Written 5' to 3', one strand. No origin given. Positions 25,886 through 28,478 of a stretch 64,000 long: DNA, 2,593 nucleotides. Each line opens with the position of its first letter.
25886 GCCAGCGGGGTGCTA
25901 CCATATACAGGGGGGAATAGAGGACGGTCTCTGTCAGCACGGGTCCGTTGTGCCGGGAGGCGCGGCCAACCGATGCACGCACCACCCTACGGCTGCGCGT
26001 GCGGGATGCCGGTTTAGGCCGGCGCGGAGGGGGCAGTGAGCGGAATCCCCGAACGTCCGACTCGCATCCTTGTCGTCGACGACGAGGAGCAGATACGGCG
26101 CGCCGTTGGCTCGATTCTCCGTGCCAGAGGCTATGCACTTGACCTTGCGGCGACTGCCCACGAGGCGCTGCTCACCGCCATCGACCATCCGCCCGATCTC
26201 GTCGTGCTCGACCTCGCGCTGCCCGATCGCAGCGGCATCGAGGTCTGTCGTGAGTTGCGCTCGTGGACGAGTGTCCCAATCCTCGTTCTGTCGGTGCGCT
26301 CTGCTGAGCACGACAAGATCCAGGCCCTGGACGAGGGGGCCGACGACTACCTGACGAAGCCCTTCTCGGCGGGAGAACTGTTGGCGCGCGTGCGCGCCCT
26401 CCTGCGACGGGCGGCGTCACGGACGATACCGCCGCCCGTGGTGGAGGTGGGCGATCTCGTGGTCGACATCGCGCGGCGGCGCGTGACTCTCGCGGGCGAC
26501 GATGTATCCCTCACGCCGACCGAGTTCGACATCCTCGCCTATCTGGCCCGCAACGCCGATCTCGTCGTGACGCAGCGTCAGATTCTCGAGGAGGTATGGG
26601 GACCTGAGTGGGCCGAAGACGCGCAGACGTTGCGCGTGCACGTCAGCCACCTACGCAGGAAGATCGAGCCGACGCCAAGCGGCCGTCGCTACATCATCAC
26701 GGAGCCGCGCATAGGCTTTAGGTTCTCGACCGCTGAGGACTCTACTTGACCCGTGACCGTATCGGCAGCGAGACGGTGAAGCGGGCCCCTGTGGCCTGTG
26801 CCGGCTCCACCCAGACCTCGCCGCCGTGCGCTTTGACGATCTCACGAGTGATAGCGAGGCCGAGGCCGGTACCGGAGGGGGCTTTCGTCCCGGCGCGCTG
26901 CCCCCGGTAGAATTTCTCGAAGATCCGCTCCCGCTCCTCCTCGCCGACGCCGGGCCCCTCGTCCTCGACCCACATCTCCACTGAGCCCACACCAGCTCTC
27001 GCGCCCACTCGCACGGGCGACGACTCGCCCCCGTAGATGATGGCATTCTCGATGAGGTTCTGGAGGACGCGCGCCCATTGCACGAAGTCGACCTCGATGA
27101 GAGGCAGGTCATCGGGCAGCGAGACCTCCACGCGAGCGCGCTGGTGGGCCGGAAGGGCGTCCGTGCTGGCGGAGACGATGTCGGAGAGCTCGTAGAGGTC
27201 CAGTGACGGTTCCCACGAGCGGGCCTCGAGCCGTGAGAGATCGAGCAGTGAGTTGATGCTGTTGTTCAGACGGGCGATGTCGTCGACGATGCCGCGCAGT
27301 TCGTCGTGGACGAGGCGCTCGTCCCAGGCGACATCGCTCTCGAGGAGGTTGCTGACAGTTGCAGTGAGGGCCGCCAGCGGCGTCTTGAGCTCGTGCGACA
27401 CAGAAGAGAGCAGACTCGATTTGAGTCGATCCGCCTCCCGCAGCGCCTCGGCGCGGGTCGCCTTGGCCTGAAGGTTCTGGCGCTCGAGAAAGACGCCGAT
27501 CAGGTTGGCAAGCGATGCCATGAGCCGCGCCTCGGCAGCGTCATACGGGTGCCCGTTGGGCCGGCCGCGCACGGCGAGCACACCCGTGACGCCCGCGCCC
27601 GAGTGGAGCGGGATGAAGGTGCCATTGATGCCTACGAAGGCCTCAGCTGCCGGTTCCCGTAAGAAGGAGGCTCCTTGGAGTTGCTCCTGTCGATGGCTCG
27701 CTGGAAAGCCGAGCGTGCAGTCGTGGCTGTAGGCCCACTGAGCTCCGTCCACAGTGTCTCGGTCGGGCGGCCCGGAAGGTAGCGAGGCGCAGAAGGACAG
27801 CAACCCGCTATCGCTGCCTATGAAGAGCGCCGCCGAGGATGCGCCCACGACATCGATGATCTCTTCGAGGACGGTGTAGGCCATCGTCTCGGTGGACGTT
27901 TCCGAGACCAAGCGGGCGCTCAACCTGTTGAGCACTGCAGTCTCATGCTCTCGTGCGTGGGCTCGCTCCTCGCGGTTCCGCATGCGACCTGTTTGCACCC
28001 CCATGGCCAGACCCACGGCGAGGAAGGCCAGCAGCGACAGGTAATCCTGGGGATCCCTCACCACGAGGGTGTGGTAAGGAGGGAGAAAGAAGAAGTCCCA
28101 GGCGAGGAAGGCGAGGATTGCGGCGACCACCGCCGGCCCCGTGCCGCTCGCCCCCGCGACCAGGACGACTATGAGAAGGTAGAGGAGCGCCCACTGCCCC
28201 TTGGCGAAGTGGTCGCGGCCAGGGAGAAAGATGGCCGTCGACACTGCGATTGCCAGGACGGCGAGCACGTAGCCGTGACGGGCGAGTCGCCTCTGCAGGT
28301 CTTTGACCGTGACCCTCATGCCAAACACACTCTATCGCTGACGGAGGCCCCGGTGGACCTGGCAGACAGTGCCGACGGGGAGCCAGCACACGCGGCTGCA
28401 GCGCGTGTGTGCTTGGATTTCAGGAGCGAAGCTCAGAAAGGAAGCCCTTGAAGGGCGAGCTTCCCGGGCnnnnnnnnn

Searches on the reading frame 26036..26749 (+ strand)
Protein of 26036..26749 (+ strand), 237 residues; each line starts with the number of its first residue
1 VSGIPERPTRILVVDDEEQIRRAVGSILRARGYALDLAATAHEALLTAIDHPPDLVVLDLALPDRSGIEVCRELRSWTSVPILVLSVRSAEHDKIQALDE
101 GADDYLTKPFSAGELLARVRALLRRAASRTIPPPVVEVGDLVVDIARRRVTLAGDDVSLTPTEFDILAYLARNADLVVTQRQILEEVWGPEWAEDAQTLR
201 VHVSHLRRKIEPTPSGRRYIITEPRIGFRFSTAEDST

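Call 6: search_protein_families(library=pfam, proteins=[window:26036-26749:+])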
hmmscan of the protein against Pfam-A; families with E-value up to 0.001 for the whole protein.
window:26036-26749:+ (237 aa): 3 families
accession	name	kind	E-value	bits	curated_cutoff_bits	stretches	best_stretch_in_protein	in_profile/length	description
PF00072.30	Response_reg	-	3.9e-28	98.3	30.2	1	11-120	1-111/111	Response regulator receiver domain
PF00486.34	Trans_reg_C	-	8.9e-24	83.8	26.2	1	155-230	2-77/77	Transcriptional regulatory protein, C terminal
PF12802.13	MarR_2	-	0.00083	19.9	27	0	159-186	3-29/61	MarR family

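Call 18: search_solved_structures(query=window:26036-26749:+, show_alignments=2)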
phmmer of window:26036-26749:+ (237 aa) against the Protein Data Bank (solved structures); distinct sequences matched with E-value up to 0.001: 325 (the best 60 are shown).
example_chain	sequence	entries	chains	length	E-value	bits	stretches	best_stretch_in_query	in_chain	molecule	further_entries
6lgq_D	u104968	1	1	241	5.6e-66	225.6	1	8-230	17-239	DNA-binding response regulator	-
4kny_A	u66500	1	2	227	2.6e-65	223.4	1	10-230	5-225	KDP operon transcriptional regulatory protein KdpE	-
4kfc_A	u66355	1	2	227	1.8e-64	220.7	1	10-230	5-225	KDP operon transcriptional regulatory protein KdpE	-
2oqr_A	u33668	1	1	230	3.6e-50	173.9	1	9-230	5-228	Sensory transduction protein regX3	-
2gwr_A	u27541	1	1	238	6.3e-46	160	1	9-230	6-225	DNA-binding response regulator mtrA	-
1ys6_A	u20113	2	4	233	2.4e-45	158.1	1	9-228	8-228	Transcriptional regulatory protein prrA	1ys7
3q9s_A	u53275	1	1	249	1.2e-39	139.4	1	9-211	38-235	DNA-binding response regulator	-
9dvt_R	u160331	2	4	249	4.1e-38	134.5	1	9-228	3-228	DNA-binding dual master transcriptional regulator RpaA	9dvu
9ji3_J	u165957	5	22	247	1.9e-37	132.3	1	9-213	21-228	DNA-binding response regulator | Possible two component system response transcriptional positive regulator PhoP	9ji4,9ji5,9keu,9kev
3r0j_A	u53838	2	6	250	1.9e-37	132.3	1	9-213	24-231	POSSIBLE TWO COMPONENT SYSTEM RESPONSE TRANSCRIPTIONAL POSITIVE REGULATOR PHOP | Response regulator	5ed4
1kgs_A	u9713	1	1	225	5.3e-36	127.5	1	9-213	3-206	DNA BINDING RESPONSE REGULATOR D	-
4b09_A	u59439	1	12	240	5.4e-36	127.5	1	4-231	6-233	TRANSCRIPTIONAL REGULATORY PROTEIN BAER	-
8jo2_H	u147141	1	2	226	2.8e-34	121.9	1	10-211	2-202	DNA-binding transcriptional regulator BasR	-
4s04_A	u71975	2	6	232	3.1e-34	121.8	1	10-211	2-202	DNA-binding transcriptional regulator BasR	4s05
1zh2_A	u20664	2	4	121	6.3e-34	120.8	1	9-126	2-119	KDP operon transcriptional regulatory protein kdpE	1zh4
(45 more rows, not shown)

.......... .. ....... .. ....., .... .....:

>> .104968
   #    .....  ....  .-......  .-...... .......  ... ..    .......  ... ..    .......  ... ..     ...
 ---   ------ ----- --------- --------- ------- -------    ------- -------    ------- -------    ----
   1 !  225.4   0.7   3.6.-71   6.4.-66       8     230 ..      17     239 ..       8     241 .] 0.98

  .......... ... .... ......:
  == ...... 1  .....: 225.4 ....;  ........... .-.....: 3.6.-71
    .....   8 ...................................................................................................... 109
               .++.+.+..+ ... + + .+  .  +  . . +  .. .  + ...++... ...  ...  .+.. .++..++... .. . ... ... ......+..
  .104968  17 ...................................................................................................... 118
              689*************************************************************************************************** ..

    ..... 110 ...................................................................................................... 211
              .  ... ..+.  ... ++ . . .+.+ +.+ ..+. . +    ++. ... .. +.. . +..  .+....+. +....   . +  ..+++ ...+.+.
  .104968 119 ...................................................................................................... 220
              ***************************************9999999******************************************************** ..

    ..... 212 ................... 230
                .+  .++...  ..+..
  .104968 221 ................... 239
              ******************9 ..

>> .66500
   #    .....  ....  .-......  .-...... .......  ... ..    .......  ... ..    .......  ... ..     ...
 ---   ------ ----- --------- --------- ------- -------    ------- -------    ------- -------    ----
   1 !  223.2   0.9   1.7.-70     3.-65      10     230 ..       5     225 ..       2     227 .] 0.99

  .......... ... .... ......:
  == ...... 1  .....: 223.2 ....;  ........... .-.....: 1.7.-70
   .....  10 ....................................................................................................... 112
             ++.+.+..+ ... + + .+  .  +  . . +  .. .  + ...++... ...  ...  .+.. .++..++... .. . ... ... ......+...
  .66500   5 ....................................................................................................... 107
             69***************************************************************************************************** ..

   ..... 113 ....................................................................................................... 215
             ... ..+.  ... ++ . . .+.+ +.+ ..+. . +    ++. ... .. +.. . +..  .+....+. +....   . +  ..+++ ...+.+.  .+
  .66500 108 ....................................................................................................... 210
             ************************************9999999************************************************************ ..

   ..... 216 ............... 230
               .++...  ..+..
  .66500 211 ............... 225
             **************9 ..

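Call 19: search_protein_families(library=ncbifam, proteins=[window:26036-26749:+])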
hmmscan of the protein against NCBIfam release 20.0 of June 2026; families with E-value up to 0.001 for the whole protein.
window:26036-26749:+ (237 aa): 99 families (the best 25 are shown)
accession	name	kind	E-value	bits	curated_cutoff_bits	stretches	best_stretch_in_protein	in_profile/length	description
NF007820.0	PRK10529.1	equivalog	4.3e-70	235.6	325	1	9-230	2-223/225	two-component system response regulator KdpE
NF040689.1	MtrAB_MtrA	equivalog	9.1e-58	195.2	300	1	11-229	1-217/219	MtrAB system response regulator MtrA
NF045944.1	ResRegRpaBCyano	equivalog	4.4e-57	193.1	330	1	12-230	1-227/229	response regulator transcription factor RpaB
TIGR02154.1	PhoB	equivalog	3.4e-56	190.1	296.2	1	9-230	3-225/226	phosphate regulon transcriptional regulator PhoB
NF040534.1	resp_reg_YycF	equivalog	3.4e-51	173.7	340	1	10-229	2-226/231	response regulator YycF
NF008296.0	PRK11083.1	equivalog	1.2e-48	165.5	273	1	9-229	4-224/228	two-component system response regulator CreB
NF041733.1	resp_reg_CseB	equivalog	1.5e-48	165.2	350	1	10-210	2-211/228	two-component system response regulator CseB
NF033117.2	vanR_ACDEGLN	exception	1.1e-46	159.3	350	1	11-228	1-223/226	VanR-ABDEGLN family response regulator transcription factor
NF053854.1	RespRegPhoBBctds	equivalog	2.1e-45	154.8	270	1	11-229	1-223/225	two-component system response regulator PhoB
NF033120.0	vanR_FM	exception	1e-44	152.9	460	1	10-231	5-230/231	vancomycin resistance response regulator transcription factor, VanR-F/VanR-M family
NF041734.1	resp_reg_RppA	equivalog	1.2e-43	149.1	250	1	10-231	2-228/229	two-component system response regulator RppA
TIGR01387.1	cztR_silR_copR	subfamily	1.9e-43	148.6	279.2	1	11-221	1-209/218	heavy metal response regulator transcription factor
NF007005.1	PRK09468.1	equivalog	1.3e-42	145.9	331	1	8-230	3-231/237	osmolarity response regulator transcription factor OmpR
NF007928.2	PRK10643.1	equivalog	4e-42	144.3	330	1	10-210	2-201/216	two-component system response regulator PmrA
NF000401.1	vanR-A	exception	4.5e-41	140.8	500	1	10-229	4-228/231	vancomycin resistance response regulator transcription factor VanR-A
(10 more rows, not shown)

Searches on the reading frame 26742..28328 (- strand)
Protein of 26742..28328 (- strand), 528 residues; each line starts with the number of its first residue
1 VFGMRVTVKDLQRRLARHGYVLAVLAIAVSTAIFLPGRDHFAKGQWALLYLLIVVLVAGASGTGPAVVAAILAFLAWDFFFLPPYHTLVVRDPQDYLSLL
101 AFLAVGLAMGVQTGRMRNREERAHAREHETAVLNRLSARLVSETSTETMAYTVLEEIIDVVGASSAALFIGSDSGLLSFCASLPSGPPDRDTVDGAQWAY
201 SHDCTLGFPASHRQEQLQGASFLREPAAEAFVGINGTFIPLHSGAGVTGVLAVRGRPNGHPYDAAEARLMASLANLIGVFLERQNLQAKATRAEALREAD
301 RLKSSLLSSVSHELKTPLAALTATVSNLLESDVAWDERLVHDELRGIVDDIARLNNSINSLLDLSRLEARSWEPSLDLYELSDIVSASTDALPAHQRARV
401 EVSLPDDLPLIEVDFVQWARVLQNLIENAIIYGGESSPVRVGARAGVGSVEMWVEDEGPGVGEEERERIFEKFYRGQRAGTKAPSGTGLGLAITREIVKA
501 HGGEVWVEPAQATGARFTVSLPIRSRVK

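Call 6: search_protein_families(library=pfam, proteins=[window:26742-28328:-])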
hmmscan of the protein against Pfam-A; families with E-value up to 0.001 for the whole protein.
window:26742-28328:- (528 aa): 6 families
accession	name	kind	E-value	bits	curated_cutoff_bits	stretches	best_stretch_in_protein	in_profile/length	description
PF13493.11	DUF4118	-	2.7e-26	91.9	28.4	1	20-125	1-106/107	Domain of unknown function (DUF4118)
PF02518.31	HATPase_c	-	8.7e-25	87.8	26.4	1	417-524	5-110/111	Histidine kinase-, DNA gyrase B-, and HSP90-like ATPase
PF00512.31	HisKA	-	1.1e-10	41.9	26.9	1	303-369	2-65/66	His Kinase A (phospho-acceptor) domain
PF13492.12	GAF_3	-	7.7e-07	30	27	1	232-283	79-129/129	GAF domain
PF13185.12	GAF_2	-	2.6e-05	24.9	28.6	1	144-282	2-136/136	GAF domain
PF01590.32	GAF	-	7.4e-05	23.7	22.4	1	146-279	2-131/133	GAF domain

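Call 19: search_protein_families(library=ncbifam, proteins=[window:26742-28328:-])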
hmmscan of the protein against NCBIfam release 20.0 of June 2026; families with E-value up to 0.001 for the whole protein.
window:26742-28328:- (528 aa): 80 families (the best 25 are shown)
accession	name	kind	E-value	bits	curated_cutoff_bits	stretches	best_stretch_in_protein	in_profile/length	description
NF007793.0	PRK10490.1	equivalog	5.3e-68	229.9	1123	1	13-524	395-883/895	two-component system sensor histidine kinase KdpD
NF046044.1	PnpS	equivalog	2.8e-46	158.3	400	1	295-522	162-390/390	two-component system histidine kinase PnpS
NF033092.0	HK_WalK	equivalog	2e-41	142.3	725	1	300-523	369-594/594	cell wall metabolism sensor histidine kinase WalK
TIGR02966.1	phoR_proteo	equivalog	5.9e-40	137.3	334.2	1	296-520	107-332/333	phosphate regulon sensor histidine kinase PhoR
NF008468.0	PRK11360.1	equivalog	4.8e-37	127.6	646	1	267-525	358-610/616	two-component system sensor histidine kinase AtoS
NF040691.1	MtrAB_MtrB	equivalog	4.9e-36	124.8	450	1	284-524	255-493/507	MtrAB system histidine kinase MtrB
NF006800.0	PRK09303.1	equivalog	1.9e-33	116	342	1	292-525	140-379/383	histidine kinase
NF041735.1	hist_kin_RppB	equivalog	2e-33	115.9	400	1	309-522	222-438/438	two-component system sensor histidine kinase RppB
NF047465.1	hybrid_HK_LvrA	exception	1.4e-32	112.7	1200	1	295-526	194-425/819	hybrid histidine kinase/response regulator LvrA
NF007898.0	PRK10604.1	equivalog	1.9e-32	113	478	1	303-526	212-426/433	two-component system sensor histidine kinase RstB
NF008312.0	PRK11100.1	equivalog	4e-32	111.7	356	1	308-524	261-475/477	two-component system sensor histidine kinase CreC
NF012163.2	BaeS_SmeS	equivalog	6.1e-32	111.1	500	1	293-522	230-457/457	sensor histidine kinase efflux regulator BaeS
NF007007.0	PRK09470.1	equivalog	6.1e-32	111.1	486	1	296-525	238-461/463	envelope stress sensor histidine kinase CpxA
NF041832.1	near_NosP_CTERM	subfamily_domain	2.1e-31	109.3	400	1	298-524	2-226/370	NahK/ErcS family hybrid sensor histidine kinase/response regulator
NF041880.1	EPS_EpsF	equivalog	5.7e-31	107.5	900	1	290-522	261-492/492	response regulator EpsF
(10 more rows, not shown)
